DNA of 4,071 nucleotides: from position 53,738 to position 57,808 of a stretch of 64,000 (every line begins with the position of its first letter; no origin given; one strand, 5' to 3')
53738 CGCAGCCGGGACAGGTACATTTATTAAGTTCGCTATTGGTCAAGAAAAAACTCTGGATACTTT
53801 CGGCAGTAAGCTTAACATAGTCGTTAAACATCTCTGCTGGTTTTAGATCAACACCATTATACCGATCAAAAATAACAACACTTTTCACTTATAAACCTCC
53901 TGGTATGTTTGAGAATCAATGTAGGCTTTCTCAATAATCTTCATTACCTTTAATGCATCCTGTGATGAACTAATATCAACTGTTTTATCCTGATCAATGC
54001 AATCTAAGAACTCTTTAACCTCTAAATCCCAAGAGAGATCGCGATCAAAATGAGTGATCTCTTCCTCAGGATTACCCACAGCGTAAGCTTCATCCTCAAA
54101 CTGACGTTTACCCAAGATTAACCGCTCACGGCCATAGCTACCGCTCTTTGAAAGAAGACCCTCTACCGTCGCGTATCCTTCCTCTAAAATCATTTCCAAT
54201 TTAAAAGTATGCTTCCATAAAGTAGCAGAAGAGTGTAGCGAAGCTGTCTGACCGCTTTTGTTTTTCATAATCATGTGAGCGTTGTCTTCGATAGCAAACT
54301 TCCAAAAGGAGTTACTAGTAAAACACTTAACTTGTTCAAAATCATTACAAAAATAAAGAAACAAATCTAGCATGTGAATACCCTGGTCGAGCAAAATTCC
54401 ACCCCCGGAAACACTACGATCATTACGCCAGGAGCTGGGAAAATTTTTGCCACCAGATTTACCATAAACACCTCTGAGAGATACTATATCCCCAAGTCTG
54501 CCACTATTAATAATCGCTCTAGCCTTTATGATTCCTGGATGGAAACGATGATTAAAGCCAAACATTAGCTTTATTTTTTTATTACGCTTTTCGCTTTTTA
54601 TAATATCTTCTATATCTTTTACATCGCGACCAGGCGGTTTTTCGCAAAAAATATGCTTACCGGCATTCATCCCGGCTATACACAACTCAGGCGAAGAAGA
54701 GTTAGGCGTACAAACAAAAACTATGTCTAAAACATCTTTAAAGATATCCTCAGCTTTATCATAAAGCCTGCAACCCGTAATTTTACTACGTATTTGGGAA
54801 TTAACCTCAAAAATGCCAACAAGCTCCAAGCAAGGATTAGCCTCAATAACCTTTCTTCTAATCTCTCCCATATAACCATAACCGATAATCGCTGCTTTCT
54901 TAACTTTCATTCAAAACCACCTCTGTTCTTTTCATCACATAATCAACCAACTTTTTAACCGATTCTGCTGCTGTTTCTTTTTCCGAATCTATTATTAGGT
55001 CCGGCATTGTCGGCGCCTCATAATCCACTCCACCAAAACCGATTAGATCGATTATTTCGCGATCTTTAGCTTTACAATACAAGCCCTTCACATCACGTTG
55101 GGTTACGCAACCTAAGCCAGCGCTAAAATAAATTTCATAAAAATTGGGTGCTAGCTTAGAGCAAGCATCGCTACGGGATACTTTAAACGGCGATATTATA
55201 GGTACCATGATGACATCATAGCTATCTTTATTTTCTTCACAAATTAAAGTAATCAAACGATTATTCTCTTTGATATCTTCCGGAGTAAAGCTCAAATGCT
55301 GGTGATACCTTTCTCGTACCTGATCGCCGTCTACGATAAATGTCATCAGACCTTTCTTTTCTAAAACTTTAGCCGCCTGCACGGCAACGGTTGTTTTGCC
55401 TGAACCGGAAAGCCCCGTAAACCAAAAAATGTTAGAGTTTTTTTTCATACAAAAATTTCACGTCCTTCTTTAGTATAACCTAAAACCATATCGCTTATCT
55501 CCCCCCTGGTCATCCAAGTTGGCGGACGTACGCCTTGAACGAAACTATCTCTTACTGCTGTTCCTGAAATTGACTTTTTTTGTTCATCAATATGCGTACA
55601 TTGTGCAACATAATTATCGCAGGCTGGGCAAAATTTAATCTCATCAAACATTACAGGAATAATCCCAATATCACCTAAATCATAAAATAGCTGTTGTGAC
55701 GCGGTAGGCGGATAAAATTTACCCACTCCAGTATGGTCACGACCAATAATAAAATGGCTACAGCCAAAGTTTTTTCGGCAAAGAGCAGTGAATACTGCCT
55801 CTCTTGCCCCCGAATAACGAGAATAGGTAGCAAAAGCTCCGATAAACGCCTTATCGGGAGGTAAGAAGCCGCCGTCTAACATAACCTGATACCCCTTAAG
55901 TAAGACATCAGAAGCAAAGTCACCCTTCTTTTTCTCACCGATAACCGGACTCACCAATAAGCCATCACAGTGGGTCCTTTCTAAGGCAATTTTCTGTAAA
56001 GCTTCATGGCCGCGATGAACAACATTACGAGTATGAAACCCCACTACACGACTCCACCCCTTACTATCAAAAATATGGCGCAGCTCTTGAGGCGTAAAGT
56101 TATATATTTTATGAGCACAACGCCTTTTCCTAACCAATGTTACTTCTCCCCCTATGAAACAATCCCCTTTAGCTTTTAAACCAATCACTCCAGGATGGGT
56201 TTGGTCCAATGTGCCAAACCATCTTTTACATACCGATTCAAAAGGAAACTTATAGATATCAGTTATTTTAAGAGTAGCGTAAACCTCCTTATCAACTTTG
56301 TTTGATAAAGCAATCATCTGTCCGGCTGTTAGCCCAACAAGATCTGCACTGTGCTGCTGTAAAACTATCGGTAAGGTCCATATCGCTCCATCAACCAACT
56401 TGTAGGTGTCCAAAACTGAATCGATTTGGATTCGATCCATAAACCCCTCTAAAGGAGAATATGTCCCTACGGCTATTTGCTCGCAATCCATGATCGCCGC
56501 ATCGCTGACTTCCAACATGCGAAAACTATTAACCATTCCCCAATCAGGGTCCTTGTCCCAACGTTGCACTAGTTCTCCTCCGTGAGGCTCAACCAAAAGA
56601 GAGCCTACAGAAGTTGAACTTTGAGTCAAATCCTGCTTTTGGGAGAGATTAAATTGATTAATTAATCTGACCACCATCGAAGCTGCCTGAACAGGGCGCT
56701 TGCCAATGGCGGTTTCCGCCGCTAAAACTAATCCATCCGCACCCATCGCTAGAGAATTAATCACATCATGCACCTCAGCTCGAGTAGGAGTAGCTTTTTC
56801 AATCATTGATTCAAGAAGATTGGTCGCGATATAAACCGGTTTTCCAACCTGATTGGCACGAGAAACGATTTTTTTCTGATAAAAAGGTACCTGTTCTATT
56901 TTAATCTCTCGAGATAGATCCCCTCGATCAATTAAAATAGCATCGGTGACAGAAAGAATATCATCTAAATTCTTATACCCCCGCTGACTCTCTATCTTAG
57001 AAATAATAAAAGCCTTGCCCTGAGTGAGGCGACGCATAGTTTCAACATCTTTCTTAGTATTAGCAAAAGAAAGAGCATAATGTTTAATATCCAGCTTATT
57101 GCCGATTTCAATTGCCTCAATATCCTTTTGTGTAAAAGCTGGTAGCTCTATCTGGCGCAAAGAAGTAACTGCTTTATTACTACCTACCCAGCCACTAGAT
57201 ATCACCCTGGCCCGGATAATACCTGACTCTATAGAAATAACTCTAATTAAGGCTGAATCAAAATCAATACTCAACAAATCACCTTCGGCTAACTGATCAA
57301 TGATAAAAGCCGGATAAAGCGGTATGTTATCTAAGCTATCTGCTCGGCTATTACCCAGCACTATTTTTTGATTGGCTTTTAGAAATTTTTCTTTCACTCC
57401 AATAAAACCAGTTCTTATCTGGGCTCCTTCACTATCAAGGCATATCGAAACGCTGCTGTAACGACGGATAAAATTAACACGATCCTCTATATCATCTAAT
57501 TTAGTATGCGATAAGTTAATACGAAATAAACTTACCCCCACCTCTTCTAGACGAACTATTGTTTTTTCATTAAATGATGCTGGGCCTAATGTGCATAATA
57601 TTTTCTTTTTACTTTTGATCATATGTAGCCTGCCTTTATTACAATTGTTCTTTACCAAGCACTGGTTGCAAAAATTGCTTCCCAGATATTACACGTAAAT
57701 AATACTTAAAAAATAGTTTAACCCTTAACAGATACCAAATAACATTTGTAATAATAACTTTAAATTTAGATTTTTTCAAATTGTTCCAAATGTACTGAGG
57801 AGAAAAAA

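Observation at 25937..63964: About 38-kb, at least 37-gene co-directional glycan super-operon combining sulfation, C-methylation, rSAM tailoring and ulosonic/heptose chemistry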

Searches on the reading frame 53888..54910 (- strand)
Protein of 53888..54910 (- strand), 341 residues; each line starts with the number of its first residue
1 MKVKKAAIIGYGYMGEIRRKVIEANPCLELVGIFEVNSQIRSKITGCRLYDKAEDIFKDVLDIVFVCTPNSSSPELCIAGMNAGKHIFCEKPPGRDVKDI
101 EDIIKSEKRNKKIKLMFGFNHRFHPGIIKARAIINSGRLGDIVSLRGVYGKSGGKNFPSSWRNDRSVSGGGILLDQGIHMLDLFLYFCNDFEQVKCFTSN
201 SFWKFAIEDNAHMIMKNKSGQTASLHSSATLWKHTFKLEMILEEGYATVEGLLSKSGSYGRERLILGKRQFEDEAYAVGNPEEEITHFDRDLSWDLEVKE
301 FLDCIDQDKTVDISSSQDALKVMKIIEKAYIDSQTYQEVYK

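Call 7: search_protein_families(library=pfam, proteins=[window:53888-54910:-], max_evalue=0.01)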
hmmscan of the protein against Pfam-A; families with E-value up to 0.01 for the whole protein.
window:53888-54910:- (341 aa): 4 families
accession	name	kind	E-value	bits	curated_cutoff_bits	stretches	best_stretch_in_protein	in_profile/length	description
PF22725.1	GFO_IDH_MocA_C3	-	2.1e-25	89.6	27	1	128-247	2-123/124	GFO/IDH/MocA C-terminal domain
PF01408.29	GFO_IDH_MocA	-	8.1e-19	68.9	24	1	5-117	2-118/120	Oxidoreductase family, NAD-binding Rossmann fold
PF02894.22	GFO_IDH_MocA_C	-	9.1e-12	45.7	22.9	1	133-335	3-212/218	Oxidoreductase family, C-terminal alpha/beta domain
PF22685.1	Gal80p_C-like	-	0.00055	20.6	29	1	125-218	1-98/152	Gal80p, C-terminal domain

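Call 11: search_protein_families(library=ncbifam, proteins=[window:53888-54910:-], max_evalue=0.00001)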
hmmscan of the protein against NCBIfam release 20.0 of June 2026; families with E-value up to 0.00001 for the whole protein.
window:53888-54910:- (341 aa): 8 families
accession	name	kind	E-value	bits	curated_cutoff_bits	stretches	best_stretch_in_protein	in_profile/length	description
TIGR04380.1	myo_inos_iolG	equivalog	5e-30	104.5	355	1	5-334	3-324/330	inositol 2-dehydrogenase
NF052479.1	LevoglcsnDh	equivalog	8.8e-29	100.3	650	1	58-200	71-214/386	levoglucosan dehydrogenase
NF040723.1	UDP-GlcNAcDh_Arch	equivalog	1.8e-24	86.8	450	1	5-249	2-237/302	UDP-N-acetylglucosamine 3-dehydrogenase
NF041392.1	XylDh_Gfo6_Halo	equivalog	4.3e-16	58.7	350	1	57-254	79-280/350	D-xylose 1-dehydrogenase Gfo6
NF008607.0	PRK11579.1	subfamily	4.1e-15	55.6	330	1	5-185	6-186/346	oxidoreductase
NF052679.1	InsChiInosDhIolG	equivalog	1.2e-10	40.9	540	1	47-167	52-170/343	bifunctional inositol 2-dehydrogenase/D-chiro-inositol 1-dehydrogenase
NF007574.0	PRK10206.1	equivalog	1.3e-07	31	352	1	53-148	57-152/345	oxidoreductase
TIGR01921.1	DAP-DH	equivalog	1.4e-07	31.1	180.6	1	1-72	1-72/324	diaminopimelate dehydrogenase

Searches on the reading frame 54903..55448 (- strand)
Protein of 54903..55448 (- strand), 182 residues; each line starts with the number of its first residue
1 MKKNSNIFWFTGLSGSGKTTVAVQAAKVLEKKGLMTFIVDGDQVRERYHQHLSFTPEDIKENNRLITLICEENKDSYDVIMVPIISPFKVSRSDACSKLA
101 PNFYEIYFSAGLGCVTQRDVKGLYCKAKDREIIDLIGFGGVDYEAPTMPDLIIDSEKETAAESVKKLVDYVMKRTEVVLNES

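Call 7: search_protein_families(library=pfam, proteins=[window:54903-55448:-], max_evalue=0.01)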
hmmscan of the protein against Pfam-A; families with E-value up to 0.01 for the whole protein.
window:54903-55448:- (182 aa): 11 families
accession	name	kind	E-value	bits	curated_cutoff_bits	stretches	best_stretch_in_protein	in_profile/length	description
PF01583.26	APS_kinase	-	1.1e-35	123.3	21.1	1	6-154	3-152/152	Adenylylsulphate kinase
PF13671.12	AAA_33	-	0.00023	21.9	27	1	8-57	2-46/143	AAA domain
PF00448.28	SRP54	-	0.00028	21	22.7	1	6-48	2-44/196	SRP54-type protein, GTPase domain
PF01656.29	CbiA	-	0.00037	20.9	25.4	1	12-84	6-54/125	CobQ/CobB/MinD/ParA nucleotide binding domain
PF02562.22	PhoH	-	0.0013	18.8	27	1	4-62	18-75/205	PhoH-like protein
PF04851.21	ResIII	-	0.0016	18.8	22.5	1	5-76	23-95/164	Type III restriction enzyme, res subunit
PF03266.21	NTPase_1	-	0.0025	18.1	23.9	1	10-64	4-57/168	NTPase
PF13614.12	AAA_31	-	0.0046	17.4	27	0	15-71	12-65/177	AAA domain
PF24883.2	NPHP3_N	-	0.0054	17.4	24.8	1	3-33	20-50/164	Nephrocystin 3, N-terminal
PF08433.16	KTI12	-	0.0054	16.7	22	1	10-47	6-43/271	Chromatin associated protein KTI12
PF13238.12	AAA_18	-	0.0058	17.5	29.4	1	11-71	4-65/128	AAA domain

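Call 11: search_protein_families(library=ncbifam, proteins=[window:54903-55448:-], max_evalue=0.00001)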
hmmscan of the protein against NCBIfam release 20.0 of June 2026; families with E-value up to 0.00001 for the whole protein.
window:54903-55448:- (182 aa): 7 families
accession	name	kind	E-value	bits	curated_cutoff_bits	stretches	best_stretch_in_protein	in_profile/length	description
TIGR00455.1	apsK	equivalog_domain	2.2e-42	144.8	138.7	1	2-171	15-184/184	adenylyl-sulfate kinase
NF002059.0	PRK00889.1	subfamily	5e-38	130.5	244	1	2-173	2-171/177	adenylyl-sulfate kinase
NF003013.0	PRK03846.1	subfamily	4.2e-37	127.8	163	1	2-175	25-198/202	adenylyl-sulfate kinase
NF004035.0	PRK05506.1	subfamily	3.1e-36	124.9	715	1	3-175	458-630/632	bifunctional sulfate adenylyltransferase subunit 1/adenylylsulfate kinase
NF004040.0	PRK05537.1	equivalog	5e-28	97.9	669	1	7-174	398-567/572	bifunctional sulfate adenylyltransferase/adenylylsulfate kinase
NF004041.0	PRK05541.1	subfamily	6e-24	85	127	1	2-173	4-172/176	adenylyl-sulfate kinase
TIGR03574.1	selen_PSTK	equivalog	3.8e-07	29.8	290.5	1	10-159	4-154/249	L-seryl-tRNA(Sec) kinase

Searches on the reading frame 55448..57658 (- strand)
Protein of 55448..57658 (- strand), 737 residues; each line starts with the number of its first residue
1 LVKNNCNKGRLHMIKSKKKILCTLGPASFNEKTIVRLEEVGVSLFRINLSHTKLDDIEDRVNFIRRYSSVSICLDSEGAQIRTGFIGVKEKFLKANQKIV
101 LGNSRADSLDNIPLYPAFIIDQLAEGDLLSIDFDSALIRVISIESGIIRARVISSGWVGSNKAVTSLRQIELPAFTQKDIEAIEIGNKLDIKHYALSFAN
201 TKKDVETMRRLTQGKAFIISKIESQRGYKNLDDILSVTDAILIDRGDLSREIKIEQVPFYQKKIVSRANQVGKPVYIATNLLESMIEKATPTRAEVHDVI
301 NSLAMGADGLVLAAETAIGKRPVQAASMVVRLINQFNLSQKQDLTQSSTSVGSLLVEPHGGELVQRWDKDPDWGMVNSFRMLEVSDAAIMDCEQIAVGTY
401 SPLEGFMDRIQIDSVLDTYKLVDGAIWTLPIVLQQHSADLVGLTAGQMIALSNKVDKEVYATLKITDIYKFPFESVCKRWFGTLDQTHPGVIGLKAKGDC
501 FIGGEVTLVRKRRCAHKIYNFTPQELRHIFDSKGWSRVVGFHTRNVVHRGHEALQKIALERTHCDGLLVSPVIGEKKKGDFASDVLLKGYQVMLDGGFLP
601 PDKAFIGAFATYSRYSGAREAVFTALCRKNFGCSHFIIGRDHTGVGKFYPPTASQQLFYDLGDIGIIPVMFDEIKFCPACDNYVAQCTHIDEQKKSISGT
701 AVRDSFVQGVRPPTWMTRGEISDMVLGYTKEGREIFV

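Call 7: search_protein_families(library=pfam, proteins=[window:55448-57658:-], max_evalue=0.01)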
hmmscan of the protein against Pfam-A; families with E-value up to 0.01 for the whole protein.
window:55448-57658:- (737 aa): 4 families
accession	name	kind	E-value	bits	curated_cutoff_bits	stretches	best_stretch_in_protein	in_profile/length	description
PF01747.23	ATP-sulfurylase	-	5.2e-68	229.1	24.3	1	519-726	3-210/212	ATP-sulfurylase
PF00224.27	PK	-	1.4e-65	222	30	1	17-325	3-327/328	Pyruvate kinase, barrel domain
PF14306.12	PUA_2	-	1.5e-35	122.6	27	1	357-510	2-158/159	PUA-like domain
PF03328.21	HpcH_HpaI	-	0.0085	15.8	25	0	199-261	103-167/221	HpcH/HpaI aldolase/citrate lyase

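Call 11: search_protein_families(library=ncbifam, proteins=[window:55448-57658:-], max_evalue=0.00001)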
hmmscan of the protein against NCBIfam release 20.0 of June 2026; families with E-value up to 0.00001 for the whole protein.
window:55448-57658:- (737 aa): 10 families
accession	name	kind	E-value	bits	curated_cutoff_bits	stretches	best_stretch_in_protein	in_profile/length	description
NF003166.0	PRK04149.1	subfamily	4.9e-110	367.6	387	1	355-731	4-384/393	sulfate adenylyltransferase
TIGR00339.1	sopT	equivalog_domain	3.9e-92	309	322.95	1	358-723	1-379/383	sulfate adenylyltransferase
NF004491.0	PRK05826.1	subfamily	7.2e-80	268.8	432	1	14-341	3-342/477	pyruvate kinase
TIGR01064.1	pyruv_kin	equivalog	5.3e-77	259.3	306.4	1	17-336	2-334/476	pyruvate kinase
NF004886.0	PRK06247.1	subfamily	8.8e-73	245.6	623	1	15-339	4-335/476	pyruvate kinase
NF004040.0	PRK05537.1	equivalog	1.7e-67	228.2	669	1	378-723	32-383/572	bifunctional sulfate adenylyltransferase/adenylylsulfate kinase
NF004978.0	PRK06354.1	subfamily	2.7e-62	211.1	462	1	14-346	6-351/590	pyruvate kinase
NF006664.0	PRK09206.1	equivalog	2.7e-56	191.1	686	1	17-346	3-345/470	pyruvate kinase PykF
NF005234.0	PRK06739.1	equivalog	9.1e-43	146.5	564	1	21-355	6-346/352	pyruvate kinase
NF011314.0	PRK14725.1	equivalog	2.4e-20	72.4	642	1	169-301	424-564/614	pyruvate kinase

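Call 16: find_homologous_proteins(query=window:55448-57622:-, max_evalue=1e-10)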
Query window:55448-57622:- (725 aa): 3556 proteins with E <= 1e-10 among 8000 candidates; the best 120 are listed.
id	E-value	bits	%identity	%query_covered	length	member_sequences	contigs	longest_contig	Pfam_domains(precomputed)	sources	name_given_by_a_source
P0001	0.0e+0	1644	100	100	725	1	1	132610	PF14306.13,PF00224.28,PF01747.24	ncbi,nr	ncbi:MAG: sulfate adenylyltransferase [Candidatus Omnitrophica bacterium]|nr:sulfate adenylyltransfe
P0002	0.0e+0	1064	62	99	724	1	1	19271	PF14306.13,PF00224.28,PF01747.24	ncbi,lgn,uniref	ncbi:Sulfate adenylyltransferase [hydrothermal vent metagenome]|uniref:ATP-sulfurylase n=1 Tax=hydro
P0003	0.0e+0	1056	62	99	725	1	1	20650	PF14306.13,PF00224.28,PF01747.24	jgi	-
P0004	0.0e+0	1024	61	99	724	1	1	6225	PF14306.13,PF00224.28,PF01747.24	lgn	-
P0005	0.0e+0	1019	61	98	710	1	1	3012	PF14306.13,PF00224.28,PF01747.24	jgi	-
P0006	0.0e+0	1018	61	99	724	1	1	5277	PF14306.13,PF00224.28,PF01747.24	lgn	-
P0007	0.0e+0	1016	61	99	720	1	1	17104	PF14306.13,PF00224.28,PF01747.24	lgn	-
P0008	0.0e+0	1016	62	99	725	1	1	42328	PF14306.13,PF00224.28,PF01747.24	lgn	-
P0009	0.0e+0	1011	61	100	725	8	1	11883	PF14306.13,PF00224.28,PF01747.24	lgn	-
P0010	3.2e-282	956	58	98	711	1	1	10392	PF14306.13,PF00224.28,PF01747.24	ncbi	-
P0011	2.2e-279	947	57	99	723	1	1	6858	PF14306.13,PF00224.28,PF01747.24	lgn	-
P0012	2.2e-240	818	50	99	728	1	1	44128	PF14306.13,PF00224.28,PF01747.24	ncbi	-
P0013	3.9e-235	801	50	100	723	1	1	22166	PF14306.13,PF00224.28,PF01747.24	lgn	-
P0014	8.0e-235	800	51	100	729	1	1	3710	PF14306.13,PF00224.28,PF01747.24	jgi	-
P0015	2.2e-234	798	50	100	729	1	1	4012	PF14306.13,PF00224.28,PF01747.24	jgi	-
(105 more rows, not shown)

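Call 17: find_encoding_contigs(protein=P0001, flank=10000, max_places=3)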
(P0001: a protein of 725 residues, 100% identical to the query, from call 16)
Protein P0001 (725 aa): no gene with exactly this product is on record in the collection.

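Call 18: find_encoding_contigs(protein=P0008, flank=10000, max_places=3)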
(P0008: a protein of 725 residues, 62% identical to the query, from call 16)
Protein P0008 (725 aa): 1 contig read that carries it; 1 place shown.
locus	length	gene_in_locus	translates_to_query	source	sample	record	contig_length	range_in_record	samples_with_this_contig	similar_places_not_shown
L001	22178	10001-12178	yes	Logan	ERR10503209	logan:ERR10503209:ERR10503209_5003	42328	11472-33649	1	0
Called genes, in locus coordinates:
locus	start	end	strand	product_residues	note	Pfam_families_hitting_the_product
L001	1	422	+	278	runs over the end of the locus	PF01261:AP_endonuc_2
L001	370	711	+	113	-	-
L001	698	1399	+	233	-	PF00106:adh_short, PF01370:Epimerase (weak), PF08659:KR (weak), PF13561:adh_short_C2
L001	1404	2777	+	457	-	PF00501:AMP-binding, PF13193:AMP-binding_C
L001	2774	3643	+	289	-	PF13527:Acetyltransf_9 (weak)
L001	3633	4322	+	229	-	PF02585:PIG-L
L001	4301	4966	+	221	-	PF00551:Formyl_trans_N (weak)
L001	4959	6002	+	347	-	PF03102:NeuB, PF08666:SAF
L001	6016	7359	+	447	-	PF16254:DUF4910, PF09940:DUF2172, PF04389:Peptidase_M28 (weak)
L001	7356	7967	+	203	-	PF13302:Acetyltransf_3, PF00583:Acetyltransf_1 (weak)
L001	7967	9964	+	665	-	PF27878:PFTS_polysacc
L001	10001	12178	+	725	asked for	PF00224:PK, PF14306:PUA_2, PF01747:ATP-sulfurylase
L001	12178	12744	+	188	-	PF01583:APS_kinase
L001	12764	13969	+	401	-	PF13469:Sulfotransfer_3, PF00685:Sulfotransfer_1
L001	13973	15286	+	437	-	PF01943:Polysacc_synt, PF13440:Polysacc_synt_3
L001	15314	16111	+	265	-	PF03328:HpcH_HpaI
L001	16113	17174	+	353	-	PF01408:GFO_IDH_MocA, PF02894:GFO_IDH_MocA_C, PF22725:GFO_IDH_MocA_C3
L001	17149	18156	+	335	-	PF13489:Methyltransf_23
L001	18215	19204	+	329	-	PF04055:Radical_SAM, PF13186:SPASM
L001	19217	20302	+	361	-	PF00155:Aminotran_1_2, PF00266:Aminotran_5 (weak)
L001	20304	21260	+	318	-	PF00583:Acetyltransf_1, PF13673:Acetyltransf_10, PF13508:Acetyltransf_7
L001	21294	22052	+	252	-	PF02348:CTP_transf_3, PF12804:NTP_transf_3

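Call 19: find_encoding_contigs(protein=P0003, flank=10000, max_places=3)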
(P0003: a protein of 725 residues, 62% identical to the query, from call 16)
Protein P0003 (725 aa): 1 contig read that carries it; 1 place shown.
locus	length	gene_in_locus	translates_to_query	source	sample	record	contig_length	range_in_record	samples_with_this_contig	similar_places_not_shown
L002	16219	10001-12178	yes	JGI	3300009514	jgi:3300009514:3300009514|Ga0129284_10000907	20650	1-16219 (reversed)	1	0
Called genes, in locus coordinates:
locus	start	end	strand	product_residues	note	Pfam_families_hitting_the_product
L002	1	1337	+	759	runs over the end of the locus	PF09586:YfhO (weak)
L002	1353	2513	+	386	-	-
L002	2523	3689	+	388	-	-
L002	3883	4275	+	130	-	PF00903:Glyoxalase, PF13468:Glyoxalase_3 (weak), PF13669:Glyoxalase_4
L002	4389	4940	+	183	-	PF13412:HTH_24 (weak)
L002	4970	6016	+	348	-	PF01073:3Beta_HSD, PF01370:Epimerase, PF02719:Polysacc_synt_2, PF04321:RmlD_sub_bind, PF05368:NmrA (weak), PF07993:NAD_binding_4, PF13460:NAD_binding_10 (weak), PF16363:GDP_Man_Dehyd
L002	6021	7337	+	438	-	PF00202:Aminotran_3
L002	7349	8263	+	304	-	PF00248:Aldo_ket_red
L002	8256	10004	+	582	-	PF00884:Sulfatase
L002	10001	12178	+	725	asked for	PF00224:PK, PF14306:PUA_2, PF01747:ATP-sulfurylase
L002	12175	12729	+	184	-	PF01583:APS_kinase, PF06414:Zeta_toxin (weak)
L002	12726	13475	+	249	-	PF02348:CTP_transf_3, PF12804:NTP_transf_3 (weak)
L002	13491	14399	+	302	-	PF01370:Epimerase, PF04321:RmlD_sub_bind, PF07993:NAD_binding_4 (faint), PF16363:GDP_Man_Dehyd, PF02719:Polysacc_synt_2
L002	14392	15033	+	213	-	PF00535:Glycos_transf_2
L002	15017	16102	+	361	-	PF03102:NeuB, PF08666:SAF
